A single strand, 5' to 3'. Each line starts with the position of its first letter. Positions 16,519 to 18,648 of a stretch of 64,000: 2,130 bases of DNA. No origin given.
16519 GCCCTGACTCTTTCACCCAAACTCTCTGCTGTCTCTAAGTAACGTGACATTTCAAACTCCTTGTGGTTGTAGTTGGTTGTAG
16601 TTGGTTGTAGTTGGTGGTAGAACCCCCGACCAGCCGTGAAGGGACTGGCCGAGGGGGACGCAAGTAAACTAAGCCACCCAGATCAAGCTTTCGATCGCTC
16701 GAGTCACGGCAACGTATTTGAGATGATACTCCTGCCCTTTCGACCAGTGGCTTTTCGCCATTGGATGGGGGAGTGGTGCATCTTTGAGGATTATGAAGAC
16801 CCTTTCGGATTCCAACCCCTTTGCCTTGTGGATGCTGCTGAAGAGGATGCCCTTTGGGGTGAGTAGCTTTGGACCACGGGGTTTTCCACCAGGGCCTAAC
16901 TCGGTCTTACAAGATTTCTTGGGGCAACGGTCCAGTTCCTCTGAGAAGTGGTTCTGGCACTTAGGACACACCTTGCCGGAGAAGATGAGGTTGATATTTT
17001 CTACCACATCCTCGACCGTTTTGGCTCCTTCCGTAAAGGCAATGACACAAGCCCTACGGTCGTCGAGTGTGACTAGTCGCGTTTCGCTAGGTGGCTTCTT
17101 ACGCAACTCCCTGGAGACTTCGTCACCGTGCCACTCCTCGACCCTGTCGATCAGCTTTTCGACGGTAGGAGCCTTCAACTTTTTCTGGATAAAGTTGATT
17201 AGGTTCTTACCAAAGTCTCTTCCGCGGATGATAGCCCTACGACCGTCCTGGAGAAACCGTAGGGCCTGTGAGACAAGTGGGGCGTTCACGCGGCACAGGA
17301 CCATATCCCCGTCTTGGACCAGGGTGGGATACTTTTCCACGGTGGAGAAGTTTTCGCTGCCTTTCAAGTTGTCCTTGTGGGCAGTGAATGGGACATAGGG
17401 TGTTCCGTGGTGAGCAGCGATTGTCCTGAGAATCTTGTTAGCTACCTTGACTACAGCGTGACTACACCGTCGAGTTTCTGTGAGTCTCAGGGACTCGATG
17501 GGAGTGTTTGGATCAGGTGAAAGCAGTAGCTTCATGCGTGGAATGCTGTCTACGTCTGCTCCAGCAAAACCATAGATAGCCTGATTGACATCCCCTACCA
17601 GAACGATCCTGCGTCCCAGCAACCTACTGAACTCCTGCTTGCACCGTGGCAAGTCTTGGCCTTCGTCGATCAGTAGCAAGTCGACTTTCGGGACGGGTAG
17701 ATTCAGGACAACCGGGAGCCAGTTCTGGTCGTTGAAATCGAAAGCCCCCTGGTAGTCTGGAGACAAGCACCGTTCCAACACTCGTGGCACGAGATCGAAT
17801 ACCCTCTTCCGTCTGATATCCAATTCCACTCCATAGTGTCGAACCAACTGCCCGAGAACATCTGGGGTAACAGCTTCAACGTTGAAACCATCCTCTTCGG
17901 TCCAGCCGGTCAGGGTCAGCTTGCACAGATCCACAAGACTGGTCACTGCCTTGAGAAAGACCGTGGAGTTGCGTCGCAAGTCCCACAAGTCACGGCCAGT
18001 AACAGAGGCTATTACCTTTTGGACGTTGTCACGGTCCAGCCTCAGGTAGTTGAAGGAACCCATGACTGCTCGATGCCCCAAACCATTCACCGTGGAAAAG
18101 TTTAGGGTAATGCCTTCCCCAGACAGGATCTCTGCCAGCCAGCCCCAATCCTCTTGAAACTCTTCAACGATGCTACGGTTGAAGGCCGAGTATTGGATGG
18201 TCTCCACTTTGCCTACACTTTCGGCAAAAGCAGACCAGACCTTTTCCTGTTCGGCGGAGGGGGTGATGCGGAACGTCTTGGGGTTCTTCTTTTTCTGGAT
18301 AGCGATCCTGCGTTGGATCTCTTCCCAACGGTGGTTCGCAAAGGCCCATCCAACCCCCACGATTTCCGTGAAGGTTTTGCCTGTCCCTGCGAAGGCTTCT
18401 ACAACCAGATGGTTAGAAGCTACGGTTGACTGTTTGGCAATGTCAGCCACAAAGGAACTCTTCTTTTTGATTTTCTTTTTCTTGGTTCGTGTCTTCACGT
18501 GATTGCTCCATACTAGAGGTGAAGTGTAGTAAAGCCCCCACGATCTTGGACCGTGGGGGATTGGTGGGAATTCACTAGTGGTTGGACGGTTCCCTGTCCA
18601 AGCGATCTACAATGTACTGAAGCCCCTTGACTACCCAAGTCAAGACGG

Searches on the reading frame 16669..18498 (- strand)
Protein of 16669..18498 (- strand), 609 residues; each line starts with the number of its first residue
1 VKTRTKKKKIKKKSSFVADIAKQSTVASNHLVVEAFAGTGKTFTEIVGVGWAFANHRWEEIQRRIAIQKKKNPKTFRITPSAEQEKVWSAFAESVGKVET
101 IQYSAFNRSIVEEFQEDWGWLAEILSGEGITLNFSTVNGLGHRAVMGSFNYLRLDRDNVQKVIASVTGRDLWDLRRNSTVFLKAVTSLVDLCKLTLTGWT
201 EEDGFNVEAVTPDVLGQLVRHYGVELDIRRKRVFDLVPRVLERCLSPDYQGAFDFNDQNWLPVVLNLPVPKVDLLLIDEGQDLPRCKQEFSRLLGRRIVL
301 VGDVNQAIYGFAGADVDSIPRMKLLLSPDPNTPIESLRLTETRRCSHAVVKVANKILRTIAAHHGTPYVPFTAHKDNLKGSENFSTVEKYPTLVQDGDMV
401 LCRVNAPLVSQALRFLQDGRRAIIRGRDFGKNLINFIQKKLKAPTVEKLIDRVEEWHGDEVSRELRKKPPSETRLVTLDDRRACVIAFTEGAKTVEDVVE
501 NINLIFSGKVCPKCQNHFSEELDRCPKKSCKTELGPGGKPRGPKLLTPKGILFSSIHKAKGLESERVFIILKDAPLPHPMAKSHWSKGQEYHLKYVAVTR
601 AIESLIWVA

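Call 68: search_protein_families(library=pfam, max_evalue=0.001, proteins=[window:16669-18498:-])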
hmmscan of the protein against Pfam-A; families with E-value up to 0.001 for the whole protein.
window:16669-18498:- (609 aa): 5 families
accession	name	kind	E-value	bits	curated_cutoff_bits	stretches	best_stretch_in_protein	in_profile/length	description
PF00580.27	UvrD-helicase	-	4.2e-11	43.5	23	1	271-322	212-266/271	UvrD/REP helicase N-terminal domain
PF13361.12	UvrD_C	-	3.3e-08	33.8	25.6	1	550-606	286-344/350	UvrD-like helicase C-terminal domain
PF13245.12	AAA_19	-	2e-05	25.2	25.1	0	271-311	90-133/134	AAA domain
PF13538.12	UvrD_C_2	-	0.00012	22.3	27.4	1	552-606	3-50/52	UvrD-like helicase C-terminal domain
PF01443.25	Viral_helicase1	-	0.00024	21.4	21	0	271-308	59-98/228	Viral superfamily 1 RNA helicase core domain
